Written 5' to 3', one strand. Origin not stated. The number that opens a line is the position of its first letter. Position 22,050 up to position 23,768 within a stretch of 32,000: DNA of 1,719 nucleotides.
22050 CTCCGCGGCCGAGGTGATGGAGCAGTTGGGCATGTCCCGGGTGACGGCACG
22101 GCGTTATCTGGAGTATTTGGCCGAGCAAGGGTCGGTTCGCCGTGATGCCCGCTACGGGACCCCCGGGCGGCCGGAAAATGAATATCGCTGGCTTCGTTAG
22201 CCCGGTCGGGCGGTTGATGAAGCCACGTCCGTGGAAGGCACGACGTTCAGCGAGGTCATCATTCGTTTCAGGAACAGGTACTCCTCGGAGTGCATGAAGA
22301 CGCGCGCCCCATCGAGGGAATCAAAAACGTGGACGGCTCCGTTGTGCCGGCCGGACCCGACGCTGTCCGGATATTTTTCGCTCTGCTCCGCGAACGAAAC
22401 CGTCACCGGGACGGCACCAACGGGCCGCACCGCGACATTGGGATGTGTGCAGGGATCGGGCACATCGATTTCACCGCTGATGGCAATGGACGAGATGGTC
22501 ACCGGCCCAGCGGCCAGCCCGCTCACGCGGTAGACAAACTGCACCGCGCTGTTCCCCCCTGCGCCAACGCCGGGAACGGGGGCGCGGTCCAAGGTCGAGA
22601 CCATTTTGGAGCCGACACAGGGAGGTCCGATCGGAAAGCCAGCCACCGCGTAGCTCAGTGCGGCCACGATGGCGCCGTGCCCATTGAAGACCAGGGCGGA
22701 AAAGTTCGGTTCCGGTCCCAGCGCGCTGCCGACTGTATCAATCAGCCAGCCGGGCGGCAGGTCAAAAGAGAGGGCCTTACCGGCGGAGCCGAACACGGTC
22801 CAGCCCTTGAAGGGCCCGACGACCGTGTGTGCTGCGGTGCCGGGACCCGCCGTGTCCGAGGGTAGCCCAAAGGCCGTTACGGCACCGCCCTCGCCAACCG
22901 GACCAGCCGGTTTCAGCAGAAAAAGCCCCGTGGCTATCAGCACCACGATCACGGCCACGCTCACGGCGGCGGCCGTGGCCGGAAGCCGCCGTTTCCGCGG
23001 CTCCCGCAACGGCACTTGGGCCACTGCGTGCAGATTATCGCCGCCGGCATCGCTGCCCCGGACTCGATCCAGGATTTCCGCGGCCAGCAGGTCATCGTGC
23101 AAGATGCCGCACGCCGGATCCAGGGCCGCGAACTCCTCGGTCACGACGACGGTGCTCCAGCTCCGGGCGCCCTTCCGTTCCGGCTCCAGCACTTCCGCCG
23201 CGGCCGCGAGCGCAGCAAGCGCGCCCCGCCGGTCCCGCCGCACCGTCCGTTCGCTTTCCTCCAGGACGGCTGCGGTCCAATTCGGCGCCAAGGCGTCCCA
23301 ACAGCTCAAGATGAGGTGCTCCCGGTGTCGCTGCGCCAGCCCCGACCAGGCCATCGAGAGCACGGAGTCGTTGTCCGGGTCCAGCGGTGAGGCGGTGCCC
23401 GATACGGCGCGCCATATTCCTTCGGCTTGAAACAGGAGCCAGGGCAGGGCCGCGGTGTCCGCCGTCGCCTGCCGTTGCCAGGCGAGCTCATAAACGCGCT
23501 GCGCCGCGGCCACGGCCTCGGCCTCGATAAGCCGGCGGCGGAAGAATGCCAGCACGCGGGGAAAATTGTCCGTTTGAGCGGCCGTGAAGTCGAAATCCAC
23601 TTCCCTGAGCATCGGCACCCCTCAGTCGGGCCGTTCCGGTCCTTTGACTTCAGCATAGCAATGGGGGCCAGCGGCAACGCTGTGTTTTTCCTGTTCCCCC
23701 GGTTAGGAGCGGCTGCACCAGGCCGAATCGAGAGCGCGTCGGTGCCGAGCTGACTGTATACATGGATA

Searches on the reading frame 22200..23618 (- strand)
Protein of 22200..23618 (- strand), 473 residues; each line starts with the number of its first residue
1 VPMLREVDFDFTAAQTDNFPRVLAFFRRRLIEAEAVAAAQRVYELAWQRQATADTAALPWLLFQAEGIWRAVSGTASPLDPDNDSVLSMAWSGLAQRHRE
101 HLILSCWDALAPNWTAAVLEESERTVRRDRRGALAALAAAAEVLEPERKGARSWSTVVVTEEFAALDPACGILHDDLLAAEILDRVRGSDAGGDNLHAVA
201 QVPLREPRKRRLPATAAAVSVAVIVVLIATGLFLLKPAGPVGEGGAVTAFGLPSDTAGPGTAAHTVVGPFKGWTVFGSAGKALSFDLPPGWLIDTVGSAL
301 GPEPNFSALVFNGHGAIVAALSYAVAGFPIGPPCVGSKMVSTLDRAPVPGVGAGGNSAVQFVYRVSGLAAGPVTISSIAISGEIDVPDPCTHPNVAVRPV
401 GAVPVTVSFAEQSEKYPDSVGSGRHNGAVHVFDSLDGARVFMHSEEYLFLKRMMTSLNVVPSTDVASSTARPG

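Call 4: search_protein_families(library=pfam, proteins=[window:22200-23618:-], max_evalue=10)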
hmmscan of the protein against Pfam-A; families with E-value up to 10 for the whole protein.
window:22200-23618:- (473 aa): 0 families

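Call 6: search_protein_families(library=ncbifam, proteins=[window:22200-23618:-], max_evalue=10)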
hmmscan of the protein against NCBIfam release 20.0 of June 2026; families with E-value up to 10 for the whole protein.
window:22200-23618:- (473 aa): 1 family
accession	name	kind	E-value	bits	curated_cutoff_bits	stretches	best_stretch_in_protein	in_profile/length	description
TIGR02983.1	SigE-fam_strep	subfamily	0.015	15.2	141.55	1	83-141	100-158/162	SigE family RNA polymerase sigma factor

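Call 9: find_homologous_proteins(query=window:22200-23618:-, max_evalue=0.001)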
Query window:22200-23618:- (473 aa): 1 proteins with E <= 0.001 among 8000 candidates.
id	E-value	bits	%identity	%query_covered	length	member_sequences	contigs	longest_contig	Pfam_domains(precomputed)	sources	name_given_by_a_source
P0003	0.0e+0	1041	100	100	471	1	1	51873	-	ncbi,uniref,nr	ncbi:hypothetical protein IV498_10005 [Paenarthrobacter sp. Z7-10]|uniref:hypothetical protein n=1 T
